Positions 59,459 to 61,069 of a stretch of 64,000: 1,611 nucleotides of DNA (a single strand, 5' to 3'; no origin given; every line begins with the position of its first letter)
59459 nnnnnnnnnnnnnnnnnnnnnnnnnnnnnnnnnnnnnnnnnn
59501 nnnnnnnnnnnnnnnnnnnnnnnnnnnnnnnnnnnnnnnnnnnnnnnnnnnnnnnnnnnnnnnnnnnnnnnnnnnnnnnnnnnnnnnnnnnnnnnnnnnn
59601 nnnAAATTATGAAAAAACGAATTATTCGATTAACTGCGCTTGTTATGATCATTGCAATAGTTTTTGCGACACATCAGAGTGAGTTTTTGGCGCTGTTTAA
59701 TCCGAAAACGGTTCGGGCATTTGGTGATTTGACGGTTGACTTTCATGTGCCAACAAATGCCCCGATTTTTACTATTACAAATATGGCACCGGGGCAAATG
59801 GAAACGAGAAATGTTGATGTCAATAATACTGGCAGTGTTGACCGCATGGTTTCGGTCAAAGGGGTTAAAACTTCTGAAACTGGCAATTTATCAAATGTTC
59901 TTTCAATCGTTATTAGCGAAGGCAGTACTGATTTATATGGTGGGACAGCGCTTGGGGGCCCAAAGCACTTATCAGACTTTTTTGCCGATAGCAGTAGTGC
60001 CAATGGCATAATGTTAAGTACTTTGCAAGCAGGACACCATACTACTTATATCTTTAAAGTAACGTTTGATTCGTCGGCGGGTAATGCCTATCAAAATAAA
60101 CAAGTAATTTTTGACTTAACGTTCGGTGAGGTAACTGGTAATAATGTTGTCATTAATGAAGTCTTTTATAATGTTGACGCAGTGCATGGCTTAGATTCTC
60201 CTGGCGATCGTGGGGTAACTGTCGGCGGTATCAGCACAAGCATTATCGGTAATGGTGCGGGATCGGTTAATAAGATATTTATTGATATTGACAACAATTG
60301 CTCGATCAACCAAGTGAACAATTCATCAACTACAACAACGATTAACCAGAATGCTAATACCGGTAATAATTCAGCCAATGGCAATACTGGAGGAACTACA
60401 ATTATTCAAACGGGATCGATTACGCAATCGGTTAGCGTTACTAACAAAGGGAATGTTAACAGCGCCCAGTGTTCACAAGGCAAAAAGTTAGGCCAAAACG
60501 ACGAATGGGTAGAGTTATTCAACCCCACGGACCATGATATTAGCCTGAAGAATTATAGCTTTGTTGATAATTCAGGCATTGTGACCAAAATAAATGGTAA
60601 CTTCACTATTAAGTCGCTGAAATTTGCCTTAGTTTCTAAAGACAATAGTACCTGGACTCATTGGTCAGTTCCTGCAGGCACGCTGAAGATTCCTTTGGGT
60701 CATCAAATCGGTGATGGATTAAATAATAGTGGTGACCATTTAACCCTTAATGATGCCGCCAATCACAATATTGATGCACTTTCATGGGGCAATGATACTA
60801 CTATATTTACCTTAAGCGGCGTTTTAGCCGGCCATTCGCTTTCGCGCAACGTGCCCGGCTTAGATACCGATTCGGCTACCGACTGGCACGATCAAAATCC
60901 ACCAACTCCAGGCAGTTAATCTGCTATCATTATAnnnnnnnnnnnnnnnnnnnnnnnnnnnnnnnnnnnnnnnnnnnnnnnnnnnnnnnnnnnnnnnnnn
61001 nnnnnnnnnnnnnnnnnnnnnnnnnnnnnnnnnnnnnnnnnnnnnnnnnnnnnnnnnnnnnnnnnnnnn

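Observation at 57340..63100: Duplicated SipW-type signal peptidase / TasA-camelysin-like fibre module containing two lamin-tail-domain proteins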

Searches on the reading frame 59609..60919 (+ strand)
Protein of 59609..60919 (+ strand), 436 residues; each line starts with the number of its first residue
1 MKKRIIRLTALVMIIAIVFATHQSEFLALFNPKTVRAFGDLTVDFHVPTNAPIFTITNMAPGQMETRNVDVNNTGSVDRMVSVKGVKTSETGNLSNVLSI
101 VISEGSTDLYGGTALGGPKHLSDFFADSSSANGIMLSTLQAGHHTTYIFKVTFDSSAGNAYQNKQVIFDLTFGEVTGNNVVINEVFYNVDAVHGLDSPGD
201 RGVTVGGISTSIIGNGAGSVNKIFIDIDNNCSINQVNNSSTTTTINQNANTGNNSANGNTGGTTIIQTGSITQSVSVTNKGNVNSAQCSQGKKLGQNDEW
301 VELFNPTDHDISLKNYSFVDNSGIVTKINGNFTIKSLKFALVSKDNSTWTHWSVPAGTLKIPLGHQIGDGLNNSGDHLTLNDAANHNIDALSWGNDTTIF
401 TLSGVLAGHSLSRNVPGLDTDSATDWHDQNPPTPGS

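Call 3: search_protein_families(library=pfam, proteins=[window:59609-60919:+], max_evalue=0.1)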
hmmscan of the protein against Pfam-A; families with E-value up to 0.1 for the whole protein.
window:59609-60919:+ (436 aa): 1 family
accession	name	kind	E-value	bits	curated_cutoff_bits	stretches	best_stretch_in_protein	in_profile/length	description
PF00932.25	LTD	-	5.5e-11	43.3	34.3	1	295-394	20-108/109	Lamin Tail Domain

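Call 4: search_protein_families(library=ncbifam, proteins=[window:59609-60919:+], max_evalue=0.1)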
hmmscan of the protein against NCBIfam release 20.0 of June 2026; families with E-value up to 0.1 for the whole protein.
window:59609-60919:+ (436 aa): 0 families

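Call 9: find_encoding_contigs(protein=window:59609-60919:+, flank=10000, max_places=6)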
Protein window:59609-60919:+ (436 aa): no gene with exactly this product is on record in the collection.

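Call 10: find_homologous_proteins(query=window:59609-60919:+)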
Query window:59609-60919:+ (436 aa): 236 proteins with E <= 0.001 among 7578 candidates; the best 120 are listed.
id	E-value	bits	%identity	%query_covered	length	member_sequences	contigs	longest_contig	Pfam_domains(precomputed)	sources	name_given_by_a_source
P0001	2.0e-283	958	100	100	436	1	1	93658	PF00932.26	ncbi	-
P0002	6.1e-152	525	58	100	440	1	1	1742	PF00932.26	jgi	jgi:hypothetical protein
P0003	6.5e-149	515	60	94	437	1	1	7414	PF00932.26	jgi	jgi:hypothetical protein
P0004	6.7e-142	492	54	100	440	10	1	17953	PF00932.26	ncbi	-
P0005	4.2e-141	489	54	100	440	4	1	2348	PF00932.26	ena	-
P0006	8.7e-141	488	54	100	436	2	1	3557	PF00932.26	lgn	-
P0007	1.3e-137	477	54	100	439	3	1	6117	PF00932.26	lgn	-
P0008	3.7e-137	476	55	99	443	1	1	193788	PF00932.26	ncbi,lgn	-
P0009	1.3e-132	461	52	100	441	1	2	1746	PF00932.26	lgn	-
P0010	2.2e-132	460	56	93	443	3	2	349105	PF00932.26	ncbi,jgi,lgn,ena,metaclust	metaclust:\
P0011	1.2e-130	454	51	99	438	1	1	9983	PF00932.26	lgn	-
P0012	5.4e-130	452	52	100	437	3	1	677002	PF00932.26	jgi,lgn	-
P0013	5.6e-130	452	53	100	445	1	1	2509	PF00932.26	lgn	-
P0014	9.8e-128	445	50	100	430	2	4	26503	PF00932.26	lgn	-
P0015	4.3e-127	443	52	100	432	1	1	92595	PF00932.26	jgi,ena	-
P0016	2.1e-126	441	52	100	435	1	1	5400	PF00932.26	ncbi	-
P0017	8.1e-126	439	49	100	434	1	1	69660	PF00932.26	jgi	jgi:hypothetical protein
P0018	1.9e-125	437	52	99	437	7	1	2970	PF00932.26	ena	-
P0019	1.5e-124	434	53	94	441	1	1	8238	PF00932.26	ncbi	-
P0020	4.4e-124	433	50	100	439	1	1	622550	PF00932.26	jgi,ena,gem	-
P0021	2.4e-122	427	52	93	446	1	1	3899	PF00932.26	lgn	-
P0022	3.7e-122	427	50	100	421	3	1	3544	PF00932.26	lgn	-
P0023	1.1e-121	425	52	100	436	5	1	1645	PF00932.26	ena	-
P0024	1.2e-121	425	50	100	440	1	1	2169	PF00932.26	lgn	-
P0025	1.5e-121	425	50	98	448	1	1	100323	PF00932.26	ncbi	-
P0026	3.5e-121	423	51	100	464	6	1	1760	PF00932.26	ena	-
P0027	7.7e-121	422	56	46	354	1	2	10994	PF00932.26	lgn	-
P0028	8.3e-121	422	50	100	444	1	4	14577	PF00932.26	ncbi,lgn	-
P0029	4.0e-120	420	51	99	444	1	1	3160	PF00932.26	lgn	-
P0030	4.4e-120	420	48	100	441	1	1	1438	PF00932.26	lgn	-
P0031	6.7e-120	419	50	100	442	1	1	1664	PF00932.26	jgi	jgi:hypothetical protein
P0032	1.7e-119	418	49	100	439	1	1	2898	PF00932.26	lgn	-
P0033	1.8e-119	418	51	100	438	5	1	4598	PF00932.26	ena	-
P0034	1.8e-119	418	51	100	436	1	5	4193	PF00932.26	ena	-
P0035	3.7e-119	417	50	100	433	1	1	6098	PF00932.26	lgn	-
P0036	1.4e-118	415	55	92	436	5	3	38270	PF00932.26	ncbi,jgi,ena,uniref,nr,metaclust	ncbi:hypothetical protein A3A60_02910 [Candidatus Curtissbacteria bacterium RIFCSPLOWO2_01_FULL_42_2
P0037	2.2e-117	411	48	100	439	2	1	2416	PF00932.26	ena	-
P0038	2.9e-117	410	50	100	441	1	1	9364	PF00932.26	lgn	-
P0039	1.7e-116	408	50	99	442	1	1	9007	PF00932.26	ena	-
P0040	8.3e-116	406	51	92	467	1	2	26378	PF00932.26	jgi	jgi:hypothetical protein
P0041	1.2e-115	405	48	100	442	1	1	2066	PF00932.26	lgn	-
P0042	1.9e-115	404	48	100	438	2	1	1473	PF00932.26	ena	-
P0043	2.3e-115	404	52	47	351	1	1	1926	PF00932.26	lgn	-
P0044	2.9e-115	404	54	88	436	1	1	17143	PF00932.26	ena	-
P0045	2.0e-114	401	50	99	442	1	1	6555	PF00932.26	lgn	-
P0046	1.6e-113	398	51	92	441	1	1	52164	PF00932.26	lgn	-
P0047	2.9e-113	397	48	100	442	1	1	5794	PF00932.26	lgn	-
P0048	1.4e-112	395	47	100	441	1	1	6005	PF00932.26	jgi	jgi:hypothetical protein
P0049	6.4e-112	393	51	100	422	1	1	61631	PF00932.26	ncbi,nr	ncbi:MAG: hypothetical protein A2W22_05000 [Candidatus Levybacteria bacterium RBG_16_35_11]|nr:MAG: 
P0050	1.4e-110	388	48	94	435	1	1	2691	PF00932.26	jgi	jgi:hypothetical protein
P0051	2.2e-110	388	48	99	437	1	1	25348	PF00932.26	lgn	-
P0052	2.9e-109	384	50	93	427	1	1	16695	PF00932.26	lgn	-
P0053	4.6e-109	383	47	100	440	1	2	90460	PF00932.26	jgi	jgi:hypothetical protein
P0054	9.2e-109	382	45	99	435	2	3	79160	PF00932.26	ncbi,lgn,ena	ncbi:MAG: lamin tail domain-containing protein [Patescibacteria group bacterium]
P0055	1.1e-108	382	46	100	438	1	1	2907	PF00932.26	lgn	-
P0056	2.4e-108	381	47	100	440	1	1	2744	PF00932.26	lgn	-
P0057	8.0e-108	379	46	100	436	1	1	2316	PF00932.26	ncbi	-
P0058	1.2e-107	379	46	100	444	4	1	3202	PF00932.26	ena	-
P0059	2.0e-107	378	47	100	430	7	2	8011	PF00932.26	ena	-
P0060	4.9e-107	377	47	100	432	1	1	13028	PF00932.26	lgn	-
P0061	1.8e-106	375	48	93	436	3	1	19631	PF00932.26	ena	-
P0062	2.5e-106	374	49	93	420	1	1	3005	PF00932.26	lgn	-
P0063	3.6e-106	374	46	93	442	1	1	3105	PF00932.26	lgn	-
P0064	8.6e-106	373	46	100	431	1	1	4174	PF00932.26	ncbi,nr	ncbi:lamin tail domain-containing protein [Candidatus Roizmanbacteria bacterium]|nr:lamin tail domai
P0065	1.4e-105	372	46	93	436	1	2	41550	PF00932.26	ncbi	-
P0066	2.7e-105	371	46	100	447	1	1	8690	PF00932.26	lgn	-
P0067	4.4e-105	370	46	100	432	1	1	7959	PF00932.26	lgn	-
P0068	1.9e-104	368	45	100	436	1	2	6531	PF00932.26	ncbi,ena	-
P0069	7.4e-104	366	47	94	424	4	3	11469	PF00932.26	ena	-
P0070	2.4e-103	365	44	99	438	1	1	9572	PF00932.26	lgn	-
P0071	3.1e-103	364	47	93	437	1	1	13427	PF00932.26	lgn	-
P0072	2.3e-100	355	46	96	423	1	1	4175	PF00932.26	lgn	-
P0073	1.2e-99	352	46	92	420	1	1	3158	PF00932.26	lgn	-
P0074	1.9e-99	352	45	99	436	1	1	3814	PF00932.26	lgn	-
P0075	1.5e-97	345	45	94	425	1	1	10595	PF00932.26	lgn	-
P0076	1.8e-97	345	47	92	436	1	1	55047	PF00932.26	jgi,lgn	-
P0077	1.8e-97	345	43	100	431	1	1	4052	PF00932.26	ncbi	-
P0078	2.1e-97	345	47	92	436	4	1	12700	PF00932.26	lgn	-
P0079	4.0e-97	344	38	100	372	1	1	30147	PF00932.26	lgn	-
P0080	6.9e-96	340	45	100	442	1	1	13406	PF00932.26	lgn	-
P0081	9.6e-96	340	55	40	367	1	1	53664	PF00932.26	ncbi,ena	-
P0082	1.6e-95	339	43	99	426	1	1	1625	PF00932.26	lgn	-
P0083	3.9e-95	338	43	100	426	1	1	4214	PF00932.26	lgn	-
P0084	1.2e-94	336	38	100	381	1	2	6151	PF00932.26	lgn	-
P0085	1.6e-94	335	48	50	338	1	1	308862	PF00932.26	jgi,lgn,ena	-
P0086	3.4e-94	334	37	99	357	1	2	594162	PF00932.26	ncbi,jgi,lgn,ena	-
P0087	4.8e-94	334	44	94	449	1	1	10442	PF00932.26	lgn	-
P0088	9.1e-94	333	42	100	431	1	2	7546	PF00932.26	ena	-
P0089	1.1e-93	333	45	92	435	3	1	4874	PF00932.26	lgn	-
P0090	1.7e-93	332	44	92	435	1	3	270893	PF00932.26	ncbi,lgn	-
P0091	2.2e-93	332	44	93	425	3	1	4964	PF00932.26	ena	-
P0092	7.9e-93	330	58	41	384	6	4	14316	PF00932.26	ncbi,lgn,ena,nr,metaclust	ncbi:hypothetical protein A3D00_02410 [Candidatus Woesebacteria bacterium RIFCSPHIGHO2_02_FULL_38_9]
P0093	2.1e-92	329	45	94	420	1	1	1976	PF00932.26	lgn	-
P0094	6.0e-92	327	50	45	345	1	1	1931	PF00932.26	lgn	-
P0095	1.9e-89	319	42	99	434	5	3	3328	PF00932.26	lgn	-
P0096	2.5e-89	318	51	45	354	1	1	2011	PF00932.26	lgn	-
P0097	4.2e-89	318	46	47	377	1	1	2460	PF00932.26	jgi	jgi:hypothetical protein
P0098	7.6e-89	317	50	46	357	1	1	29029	PF00932.26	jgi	-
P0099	9.1e-89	317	56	40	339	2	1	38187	PF00932.26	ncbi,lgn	-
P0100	1.6e-88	316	43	45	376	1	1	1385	PF00932.26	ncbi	-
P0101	4.8e-88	314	44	92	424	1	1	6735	PF00932.26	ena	-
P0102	7.5e-88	314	40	100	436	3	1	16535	PF00932.26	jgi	jgi:hypothetical protein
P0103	1.1e-87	313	48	44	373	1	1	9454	PF00932.26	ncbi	-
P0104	4.9e-87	311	48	46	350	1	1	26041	PF00932.26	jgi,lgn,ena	-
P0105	6.8e-87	310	42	99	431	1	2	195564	PF00932.26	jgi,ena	-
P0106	1.3e-86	309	48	47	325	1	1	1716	PF00932.26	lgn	-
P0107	3.7e-86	308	49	46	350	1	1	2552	PF00932.26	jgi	jgi:Lamin Tail Domain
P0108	4.6e-86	308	36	93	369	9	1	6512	PF00932.26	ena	-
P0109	1.1e-85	306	42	94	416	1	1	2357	PF00932.26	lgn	-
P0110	6.9e-84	300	35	100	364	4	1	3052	PF00932.26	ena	-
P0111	1.0e-83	300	51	45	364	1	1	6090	PF00932.26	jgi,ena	-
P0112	1.4e-83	299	36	100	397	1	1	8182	PF00932.26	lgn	-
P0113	2.2e-83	299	46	46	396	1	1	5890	PF00932.26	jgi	jgi:hypothetical protein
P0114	2.4e-83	299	51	40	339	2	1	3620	PF00932.26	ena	-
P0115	1.1e-82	296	52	35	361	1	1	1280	PF00932.26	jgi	jgi:hypothetical protein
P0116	1.9e-82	296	36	100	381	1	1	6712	PF00932.26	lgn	-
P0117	5.1e-82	294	49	46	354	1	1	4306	PF00932.26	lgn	-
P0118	6.1e-82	294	38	99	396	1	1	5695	PF00932.26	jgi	jgi:hypothetical protein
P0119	8.5e-82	294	51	45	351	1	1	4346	PF00932.26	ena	-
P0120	2.0e-81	292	48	45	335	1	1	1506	PF00932.26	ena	-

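Call 11: find_encoding_contigs(protein=P0012, flank=10000, max_places=2)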
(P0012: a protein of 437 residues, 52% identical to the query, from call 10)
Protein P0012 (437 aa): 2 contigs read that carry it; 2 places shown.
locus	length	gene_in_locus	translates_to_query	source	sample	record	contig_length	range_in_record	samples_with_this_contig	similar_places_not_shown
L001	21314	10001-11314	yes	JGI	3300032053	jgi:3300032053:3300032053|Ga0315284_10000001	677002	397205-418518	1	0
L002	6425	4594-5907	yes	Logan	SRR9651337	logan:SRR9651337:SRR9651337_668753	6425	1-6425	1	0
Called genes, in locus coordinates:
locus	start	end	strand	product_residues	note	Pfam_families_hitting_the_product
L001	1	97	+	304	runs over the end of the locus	PF01073:3Beta_HSD, PF01370:Epimerase, PF02719:Polysacc_synt_2, PF04321:RmlD_sub_bind, PF05368:NmrA, PF07993:NAD_binding_4 (faint), PF13460:NAD_binding_10, PF16363:GDP_Man_Dehyd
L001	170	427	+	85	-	-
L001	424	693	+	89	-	PF15738:YafQ_toxin (weak), PF05016:ParE_toxin (weak)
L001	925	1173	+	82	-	-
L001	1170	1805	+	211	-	-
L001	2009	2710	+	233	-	-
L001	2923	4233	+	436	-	-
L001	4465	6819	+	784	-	-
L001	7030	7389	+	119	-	-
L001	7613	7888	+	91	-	PF01541:GIY-YIG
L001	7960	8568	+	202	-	PF12389:Peptidase_M73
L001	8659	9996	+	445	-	PF10502:Peptidase_S26 (weak), PF00932:LTD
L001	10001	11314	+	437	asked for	PF00932:LTD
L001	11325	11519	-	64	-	-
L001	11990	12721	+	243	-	PF00483:NTP_transferase, PF12804:NTP_transf_3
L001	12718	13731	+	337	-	PF01073:3Beta_HSD, PF01370:Epimerase, PF02719:Polysacc_synt_2, PF04321:RmlD_sub_bind, PF07993:NAD_binding_4, PF13460:NAD_binding_10, PF16363:GDP_Man_Dehyd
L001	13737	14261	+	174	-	PF00908:dTDP_sugar_isom, PF05523:FdtA (weak)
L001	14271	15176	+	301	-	PF01370:Epimerase, PF04321:RmlD_sub_bind, PF01073:3Beta_HSD (weak), PF07993:NAD_binding_4 (faint)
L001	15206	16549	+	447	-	PF03721:UDPG_MGDP_dh_N, PF00984:UDPG_MGDP_dh, PF03720:UDPG_MGDP_dh_C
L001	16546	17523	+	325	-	PF01073:3Beta_HSD (weak), PF01370:Epimerase, PF02719:Polysacc_synt_2, PF04321:RmlD_sub_bind (weak), PF16363:GDP_Man_Dehyd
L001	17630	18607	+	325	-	PF01370:Epimerase, PF04321:RmlD_sub_bind, PF05368:NmrA, PF16363:GDP_Man_Dehyd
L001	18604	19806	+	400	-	PF00535:Glycos_transf_2, PF13641:Glyco_tranf_2_3 (weak), PF04138:GtrA_DPMS_TM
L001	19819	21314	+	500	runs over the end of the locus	PF13231:PMT_2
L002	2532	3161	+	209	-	PF12389:Peptidase_M73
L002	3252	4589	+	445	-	PF10502:Peptidase_S26 (weak), PF00932:LTD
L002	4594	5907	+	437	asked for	PF00932:LTD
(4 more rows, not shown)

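Call 12: find_encoding_contigs(protein=P0036, flank=10000, max_places=2)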
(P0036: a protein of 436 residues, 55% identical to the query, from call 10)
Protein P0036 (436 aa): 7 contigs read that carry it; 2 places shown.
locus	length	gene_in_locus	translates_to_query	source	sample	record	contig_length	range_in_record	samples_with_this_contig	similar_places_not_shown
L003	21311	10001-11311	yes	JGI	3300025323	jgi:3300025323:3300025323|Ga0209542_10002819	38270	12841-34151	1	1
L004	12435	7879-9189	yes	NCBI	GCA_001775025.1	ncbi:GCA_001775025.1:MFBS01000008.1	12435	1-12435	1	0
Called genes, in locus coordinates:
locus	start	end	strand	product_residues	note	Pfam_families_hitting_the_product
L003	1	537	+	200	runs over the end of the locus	-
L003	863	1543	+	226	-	PF11611:DUF4352 (weak)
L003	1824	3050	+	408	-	-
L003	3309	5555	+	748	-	-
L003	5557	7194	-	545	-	-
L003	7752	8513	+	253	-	PF12389:Peptidase_M73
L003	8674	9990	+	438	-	PF00932:LTD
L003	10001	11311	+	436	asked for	PF00932:LTD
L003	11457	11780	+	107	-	-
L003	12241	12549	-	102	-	-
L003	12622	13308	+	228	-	PF04203:Sortase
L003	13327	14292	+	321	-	-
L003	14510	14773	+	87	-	-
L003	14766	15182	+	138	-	PF01850:PIN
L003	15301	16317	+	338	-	PF00188:CAP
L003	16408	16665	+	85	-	-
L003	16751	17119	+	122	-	PF05635:23S_rRNA_IVP, PF22296:bAvd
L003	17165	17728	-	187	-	PF07963:N_methyl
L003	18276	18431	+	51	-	-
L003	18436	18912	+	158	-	-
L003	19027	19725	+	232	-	PF00188:CAP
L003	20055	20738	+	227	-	PF04203:Sortase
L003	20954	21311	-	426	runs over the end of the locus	PF08308:PEGA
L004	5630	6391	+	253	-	PF12389:Peptidase_M73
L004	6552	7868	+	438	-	PF00932:LTD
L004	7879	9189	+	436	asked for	PF00932:LTD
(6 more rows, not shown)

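Call 13: find_encoding_contigs(protein=P0086, flank=10000, max_places=2)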
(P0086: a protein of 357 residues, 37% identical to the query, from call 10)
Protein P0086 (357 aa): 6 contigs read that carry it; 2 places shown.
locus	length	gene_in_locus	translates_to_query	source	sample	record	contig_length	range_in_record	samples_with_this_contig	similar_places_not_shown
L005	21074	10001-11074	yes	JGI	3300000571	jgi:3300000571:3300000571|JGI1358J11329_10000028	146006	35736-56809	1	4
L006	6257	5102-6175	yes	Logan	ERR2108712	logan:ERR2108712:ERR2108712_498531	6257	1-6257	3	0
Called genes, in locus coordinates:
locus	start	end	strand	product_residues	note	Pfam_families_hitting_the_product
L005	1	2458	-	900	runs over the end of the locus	-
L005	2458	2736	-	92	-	-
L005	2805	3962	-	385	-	-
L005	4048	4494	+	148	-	-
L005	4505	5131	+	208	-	PF07690:MFS_1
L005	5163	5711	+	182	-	-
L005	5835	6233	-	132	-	-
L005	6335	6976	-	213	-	PF01351:RNase_HII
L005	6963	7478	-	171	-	PF01625:PMSR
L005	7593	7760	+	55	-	-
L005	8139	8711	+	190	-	PF12389:Peptidase_M73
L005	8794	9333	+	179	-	-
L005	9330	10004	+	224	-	PF00932:LTD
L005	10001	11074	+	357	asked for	PF00932:LTD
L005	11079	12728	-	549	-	PF01565:FAD_binding_4, PF02913:FAD-oxidase_C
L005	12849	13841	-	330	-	PF02779:Transket_pyr, PF02780:Transketolase_C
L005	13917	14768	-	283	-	PF13292:DXP_synthase_N, PF00456:Transketolase_N, PF00676:E1_dh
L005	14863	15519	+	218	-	-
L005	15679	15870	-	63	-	-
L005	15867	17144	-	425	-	PF13660:DUF4147, PF05161:MOFRL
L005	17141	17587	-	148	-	PF02502:LacAB_rpiB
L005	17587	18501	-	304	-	PF09863:DUF2090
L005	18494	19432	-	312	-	PF00294:PfkB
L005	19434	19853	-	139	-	-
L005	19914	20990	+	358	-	PF01134:GIDA (faint), PF04820:Trp_halogenase (faint), PF07992:Pyr_redox_2, PF13454:NAD_binding_9 (faint), PF13738:Pyr_redox_3 (faint), PF00070:Pyr_redox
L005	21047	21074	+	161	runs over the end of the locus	PF09055:Sod_Ni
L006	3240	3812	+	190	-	PF12389:Peptidase_M73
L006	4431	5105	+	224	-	PF00932:LTD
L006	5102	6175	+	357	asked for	PF00932:LTD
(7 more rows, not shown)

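Call 28: find_related_loci(query=A1, collection=genome_contigs, flank=8000)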
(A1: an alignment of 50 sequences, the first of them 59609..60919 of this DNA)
Query A1 (436 aa) in genome_contigs; peptide patterns used: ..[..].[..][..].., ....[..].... (x = any residue, [..] = any of these).
600 stretches matched a pattern (row limit reached: there are more); 151 encode a relative of the query (tblastn E <= 1e-3); the best 80 are kept; 80 distinct loci.
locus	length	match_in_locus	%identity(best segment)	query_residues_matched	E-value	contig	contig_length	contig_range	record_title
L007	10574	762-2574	50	1-436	1e-116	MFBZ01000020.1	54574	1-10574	MAG: Candidatus Curtissbacteria bacterium RIFCSPLOWO2_12_FULL_41_16 rifcsplowo2_12_scaffold_469, whole genome shotgun se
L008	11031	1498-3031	35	1-435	1e-70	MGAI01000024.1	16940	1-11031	MAG: Candidatus Roizmanbacteria bacterium RIFCSPLOWO2_01_FULL_37_16 rifcsplowo2_01_scaffold_22123, whole genome shotgun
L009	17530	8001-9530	54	1-436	6e-61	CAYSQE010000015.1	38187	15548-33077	MAG TPA_asm: uncultured Gammaproteobacteria bacterium isolate SRP269290_co1_355 genome assembly, contig: NODE_1109_lengt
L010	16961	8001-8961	45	1-436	2e-34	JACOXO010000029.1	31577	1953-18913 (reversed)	MAG: Candidatus Gottesmanbacteria bacterium isolate NC_groundwater_155_Ag_S-0.1um_35_9 S4_GD2017_2_S1_scaffold_4098, who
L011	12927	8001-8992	39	1-436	8e-29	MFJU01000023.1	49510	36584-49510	MAG: Candidatus Gottesmanbacteria bacterium RIFCSPLOWO2_01_FULL_42_22 rifcsplowo2_01_scaffold_3354, whole genome shotgun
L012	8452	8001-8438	45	179-331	1e-27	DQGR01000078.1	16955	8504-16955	MAG TPA_asm: Patescibacteria group bacterium isolate UBA10118 contig_22930, whole genome shotgun sequence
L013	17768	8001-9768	46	1-436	9e-111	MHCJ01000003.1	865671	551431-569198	MAG: Candidatus Chisholmbacteria bacterium RIFCSPHIGHO2_01_FULL_52_32 rifcsphigho2_01_scaffold_32, whole genome shotgun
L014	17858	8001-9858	40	43-436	6e-27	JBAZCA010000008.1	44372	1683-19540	MAG: Patescibacteria group bacterium isolate SO_2017_GW1_125 NODE_4066_length_44372_cov_8.596316_OW334_2017, whole genom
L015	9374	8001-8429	44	297-436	3e-27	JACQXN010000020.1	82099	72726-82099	MAG: Candidatus Portnoybacteria bacterium isolate NC_groundwater_1516_Pr4_B-0.1um_40_5 SR1-18-B1_scaffold_207876, whole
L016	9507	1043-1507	35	282-435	3e-20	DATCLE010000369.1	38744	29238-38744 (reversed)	MAG TPA_asm: Dehalococcoidia bacterium isolate SMAG_U7114 k141_539990, whole genome shotgun sequence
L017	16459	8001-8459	39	284-435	3e-20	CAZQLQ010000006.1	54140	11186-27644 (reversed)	MAG TPA_asm: uncultured Candidatus Saccharibacteria bacterium isolate binchicken_co22_144 genome assembly, contig: NODE_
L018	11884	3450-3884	36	296-432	5e-20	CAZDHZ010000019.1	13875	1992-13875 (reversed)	MAG TPA_asm: uncultured Gammaproteobacteria bacterium isolate binchicken_co256_37 genome assembly, contig: NODE_10630_le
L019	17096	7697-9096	36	6-436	6e-20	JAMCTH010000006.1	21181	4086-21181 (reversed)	MAG: Patescibacteria group bacterium isolate FK_Sedi_A_Bin.175 NODE_5588_length_21181_cov_4.32241, whole genome shotgun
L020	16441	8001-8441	35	289-426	1e-18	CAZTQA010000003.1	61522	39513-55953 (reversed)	MAG TPA_asm: uncultured Candidatus Saccharibacteria bacterium isolate SRP178699_co2_535 genome assembly, contig: NODE_11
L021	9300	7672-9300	33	40-436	2e-18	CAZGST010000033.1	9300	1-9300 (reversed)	MAG TPA_asm: uncultured Candidatus Saccharibacteria bacterium isolate SRP124282_co6_148 genome assembly, contig: NODE_18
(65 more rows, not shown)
